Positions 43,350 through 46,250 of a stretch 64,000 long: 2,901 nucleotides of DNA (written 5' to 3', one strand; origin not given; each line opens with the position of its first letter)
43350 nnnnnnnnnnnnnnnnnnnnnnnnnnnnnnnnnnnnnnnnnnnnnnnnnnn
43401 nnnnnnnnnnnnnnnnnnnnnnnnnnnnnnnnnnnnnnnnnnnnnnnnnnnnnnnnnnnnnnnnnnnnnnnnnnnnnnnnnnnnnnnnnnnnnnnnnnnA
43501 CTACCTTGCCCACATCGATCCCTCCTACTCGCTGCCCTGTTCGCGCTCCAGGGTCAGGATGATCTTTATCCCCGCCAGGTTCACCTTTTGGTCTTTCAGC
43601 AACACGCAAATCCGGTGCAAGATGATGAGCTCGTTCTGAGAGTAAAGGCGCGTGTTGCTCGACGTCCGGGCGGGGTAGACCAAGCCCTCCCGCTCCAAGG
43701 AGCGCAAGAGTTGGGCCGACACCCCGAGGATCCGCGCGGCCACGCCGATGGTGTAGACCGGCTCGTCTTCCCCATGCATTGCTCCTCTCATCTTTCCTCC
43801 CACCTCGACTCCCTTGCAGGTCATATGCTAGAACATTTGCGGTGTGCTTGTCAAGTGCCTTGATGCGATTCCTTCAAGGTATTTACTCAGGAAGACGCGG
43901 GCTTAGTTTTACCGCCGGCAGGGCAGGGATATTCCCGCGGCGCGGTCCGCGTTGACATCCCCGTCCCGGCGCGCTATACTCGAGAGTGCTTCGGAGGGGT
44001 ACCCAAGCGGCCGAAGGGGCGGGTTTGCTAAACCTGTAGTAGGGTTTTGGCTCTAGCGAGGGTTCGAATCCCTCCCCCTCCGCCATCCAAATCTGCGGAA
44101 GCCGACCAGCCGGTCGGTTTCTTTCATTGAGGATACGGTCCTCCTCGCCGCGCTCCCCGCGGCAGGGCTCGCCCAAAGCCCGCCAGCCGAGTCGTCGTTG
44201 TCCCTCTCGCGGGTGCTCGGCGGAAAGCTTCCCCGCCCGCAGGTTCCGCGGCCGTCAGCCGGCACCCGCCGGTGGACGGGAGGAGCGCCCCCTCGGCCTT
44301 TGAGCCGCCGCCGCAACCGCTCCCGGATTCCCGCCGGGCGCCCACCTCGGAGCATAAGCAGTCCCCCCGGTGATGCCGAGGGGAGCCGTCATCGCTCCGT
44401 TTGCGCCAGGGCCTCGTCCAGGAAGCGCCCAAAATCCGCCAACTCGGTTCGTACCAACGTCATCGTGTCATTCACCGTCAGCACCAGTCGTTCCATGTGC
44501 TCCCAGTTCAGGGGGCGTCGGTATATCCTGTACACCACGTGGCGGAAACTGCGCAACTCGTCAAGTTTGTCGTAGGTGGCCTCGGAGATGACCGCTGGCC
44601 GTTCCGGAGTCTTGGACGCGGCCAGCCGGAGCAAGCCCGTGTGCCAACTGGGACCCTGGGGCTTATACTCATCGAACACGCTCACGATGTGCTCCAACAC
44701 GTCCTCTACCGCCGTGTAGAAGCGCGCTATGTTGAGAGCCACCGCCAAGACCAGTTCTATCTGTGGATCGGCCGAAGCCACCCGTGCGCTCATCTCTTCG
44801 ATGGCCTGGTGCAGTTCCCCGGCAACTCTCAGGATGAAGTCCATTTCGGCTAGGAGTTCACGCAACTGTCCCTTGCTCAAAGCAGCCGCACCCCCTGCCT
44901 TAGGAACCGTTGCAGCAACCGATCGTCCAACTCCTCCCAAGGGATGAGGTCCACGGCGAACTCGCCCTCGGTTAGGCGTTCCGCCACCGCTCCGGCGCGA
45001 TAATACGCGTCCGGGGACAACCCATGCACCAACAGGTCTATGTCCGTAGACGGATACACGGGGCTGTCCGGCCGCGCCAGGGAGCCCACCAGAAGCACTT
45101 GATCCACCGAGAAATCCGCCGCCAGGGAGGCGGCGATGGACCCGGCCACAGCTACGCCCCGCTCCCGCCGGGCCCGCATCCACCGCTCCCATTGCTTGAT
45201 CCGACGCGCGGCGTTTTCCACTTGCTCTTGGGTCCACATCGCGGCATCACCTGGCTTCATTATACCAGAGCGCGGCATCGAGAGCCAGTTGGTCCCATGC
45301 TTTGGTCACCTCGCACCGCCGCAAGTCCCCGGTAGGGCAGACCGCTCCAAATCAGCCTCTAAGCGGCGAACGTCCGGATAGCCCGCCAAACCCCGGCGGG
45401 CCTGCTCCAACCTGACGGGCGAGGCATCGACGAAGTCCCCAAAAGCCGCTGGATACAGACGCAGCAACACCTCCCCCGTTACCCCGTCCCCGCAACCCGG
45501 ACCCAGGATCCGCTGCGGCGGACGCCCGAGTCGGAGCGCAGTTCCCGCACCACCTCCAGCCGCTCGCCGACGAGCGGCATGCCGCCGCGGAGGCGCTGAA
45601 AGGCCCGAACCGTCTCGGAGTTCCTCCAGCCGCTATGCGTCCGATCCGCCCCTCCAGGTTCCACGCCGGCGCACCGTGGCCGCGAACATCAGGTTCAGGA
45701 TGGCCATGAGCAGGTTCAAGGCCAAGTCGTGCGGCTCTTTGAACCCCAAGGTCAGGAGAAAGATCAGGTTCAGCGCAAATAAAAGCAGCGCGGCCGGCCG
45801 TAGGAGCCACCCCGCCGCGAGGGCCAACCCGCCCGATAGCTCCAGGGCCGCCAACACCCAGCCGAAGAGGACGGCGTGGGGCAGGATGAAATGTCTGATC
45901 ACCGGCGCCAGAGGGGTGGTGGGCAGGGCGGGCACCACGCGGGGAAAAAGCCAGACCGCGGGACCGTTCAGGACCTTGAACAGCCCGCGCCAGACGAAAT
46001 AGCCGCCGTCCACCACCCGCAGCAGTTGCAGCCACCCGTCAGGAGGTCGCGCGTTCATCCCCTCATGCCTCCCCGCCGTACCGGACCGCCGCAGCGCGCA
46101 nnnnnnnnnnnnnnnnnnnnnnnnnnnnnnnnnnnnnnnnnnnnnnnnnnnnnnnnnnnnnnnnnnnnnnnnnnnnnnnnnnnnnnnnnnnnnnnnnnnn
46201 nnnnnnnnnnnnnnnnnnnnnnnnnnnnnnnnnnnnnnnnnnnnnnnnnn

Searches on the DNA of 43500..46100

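Call 44: search_rna_families(source=window, start=43500, end=46100, threshold=evalue, max_evalue=1)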
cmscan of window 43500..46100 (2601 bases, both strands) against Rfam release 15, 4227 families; matches with E-value up to 1: 2.
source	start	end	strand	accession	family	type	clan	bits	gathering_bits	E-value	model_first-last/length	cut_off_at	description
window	43993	44082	+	RF00005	tRNA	Gene; tRNA;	CL00001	53.5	29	4.5e-10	1-71/71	no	tRNA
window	44028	44082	-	RF04351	Plastid-psbl-rps4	Cis-reg;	-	35.1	68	4.8e-05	1-53/53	no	Plastid-psbl-rps4 3UTR RNA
